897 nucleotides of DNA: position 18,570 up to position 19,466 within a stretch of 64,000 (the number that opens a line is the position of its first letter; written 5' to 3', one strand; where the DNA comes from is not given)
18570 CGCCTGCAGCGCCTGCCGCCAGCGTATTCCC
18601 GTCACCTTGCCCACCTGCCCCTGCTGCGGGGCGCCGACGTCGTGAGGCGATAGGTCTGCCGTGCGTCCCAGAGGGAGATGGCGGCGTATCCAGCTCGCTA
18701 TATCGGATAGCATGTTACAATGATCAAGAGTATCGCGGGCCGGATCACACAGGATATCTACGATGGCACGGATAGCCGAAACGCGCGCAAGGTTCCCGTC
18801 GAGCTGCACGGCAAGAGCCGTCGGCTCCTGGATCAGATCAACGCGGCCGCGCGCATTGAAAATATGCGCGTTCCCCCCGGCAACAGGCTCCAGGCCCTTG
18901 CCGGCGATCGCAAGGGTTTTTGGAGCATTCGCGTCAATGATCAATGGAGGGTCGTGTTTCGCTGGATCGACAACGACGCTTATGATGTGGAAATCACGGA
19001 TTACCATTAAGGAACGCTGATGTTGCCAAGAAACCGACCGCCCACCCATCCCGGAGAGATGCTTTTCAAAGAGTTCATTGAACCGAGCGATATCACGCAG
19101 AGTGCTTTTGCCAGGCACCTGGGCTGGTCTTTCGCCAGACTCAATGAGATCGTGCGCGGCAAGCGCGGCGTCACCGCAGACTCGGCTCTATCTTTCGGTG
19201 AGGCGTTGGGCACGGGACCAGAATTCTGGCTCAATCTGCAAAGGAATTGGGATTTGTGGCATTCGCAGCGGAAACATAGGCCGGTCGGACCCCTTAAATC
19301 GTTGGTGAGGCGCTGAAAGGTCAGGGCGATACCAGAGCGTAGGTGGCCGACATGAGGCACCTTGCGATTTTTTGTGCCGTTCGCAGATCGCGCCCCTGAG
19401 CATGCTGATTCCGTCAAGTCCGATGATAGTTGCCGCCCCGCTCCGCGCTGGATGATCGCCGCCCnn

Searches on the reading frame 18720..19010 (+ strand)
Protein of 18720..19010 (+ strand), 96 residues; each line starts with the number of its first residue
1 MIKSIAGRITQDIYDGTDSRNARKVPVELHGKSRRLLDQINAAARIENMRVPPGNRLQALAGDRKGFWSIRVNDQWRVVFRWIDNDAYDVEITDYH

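Call 3: search_protein_families(library=pfam, proteins=[window:18720-19010:+], max_evalue=1)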
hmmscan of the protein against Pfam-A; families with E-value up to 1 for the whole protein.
window:18720-19010:+ (96 aa): 3 families
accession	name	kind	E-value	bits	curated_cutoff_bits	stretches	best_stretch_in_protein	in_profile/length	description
PF05015.19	HigB-like_toxin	-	1.1e-19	71.1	27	1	19-96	15-91/91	RelE-like toxin of type II toxin-antitoxin system HigB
PF06769.20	YoeB_toxin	-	0.0091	16.4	27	1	58-86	42-70/80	YoeB-like toxin of bacterial type II toxin-antitoxin system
PF24732.2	ParE_like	-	0.027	14.9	24.4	1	54-81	25-48/67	ParE-like toxin domain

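Call 4: search_protein_families(library=ncbifam, proteins=[window:18720-19010:+], max_evalue=1)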
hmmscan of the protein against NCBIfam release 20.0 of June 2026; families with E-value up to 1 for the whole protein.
window:18720-19010:+ (96 aa): 2 families
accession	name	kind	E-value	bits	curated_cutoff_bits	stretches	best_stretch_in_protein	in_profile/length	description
TIGR02116.1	toxin_Txe_YoeB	equivalog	0.0018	18.5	51.8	1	58-86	42-70/80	Txe/YoeB family addiction module toxin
TIGR02385.1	RelE_StbE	subfamily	0.048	14.2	27.9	1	49-85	37-73/88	type II toxin-antitoxin system mRNA interferase toxin, RelE/StbE family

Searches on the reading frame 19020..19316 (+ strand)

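Call 3: search_protein_families(library=pfam, proteins=[window:19020-19316:+], max_evalue=1)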
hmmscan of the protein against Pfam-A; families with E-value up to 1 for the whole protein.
window:19020-19316:+ (98 aa): 4 families
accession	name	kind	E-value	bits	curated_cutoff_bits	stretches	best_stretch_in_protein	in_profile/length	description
PF01381.28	HTH_3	-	1.3e-05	25.5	23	1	17-69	2-54/55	Helix-turn-helix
PF13560.12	HTH_31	-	0.00014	22.6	27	1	24-68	14-59/64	Helix-turn-helix domain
PF15943.11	YdaS_toxin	-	0.19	12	30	1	27-57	11-41/65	Bacterial toxin YdaS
PF13443.12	HTH_26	-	0.21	12.3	22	1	19-67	5-54/63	Cro/C1-type HTH DNA-binding domain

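Call 4: search_protein_families(library=ncbifam, proteins=[window:19020-19316:+], max_evalue=1)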
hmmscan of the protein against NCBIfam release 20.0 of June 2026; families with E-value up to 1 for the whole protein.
window:19020-19316:+ (98 aa): 2 families
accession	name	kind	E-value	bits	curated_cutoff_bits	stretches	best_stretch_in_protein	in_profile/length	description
TIGR02607.1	antidote_HigA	equivalog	1.2e-26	92.4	47.7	1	6-84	2-80/81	HigA family addiction module antitoxin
TIGR02310.1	HpaB-2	equivalog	0.1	11.2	885.2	1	40-82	101-143/519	4-hydroxyphenylacetate 3-monooxygenase, oxygenase component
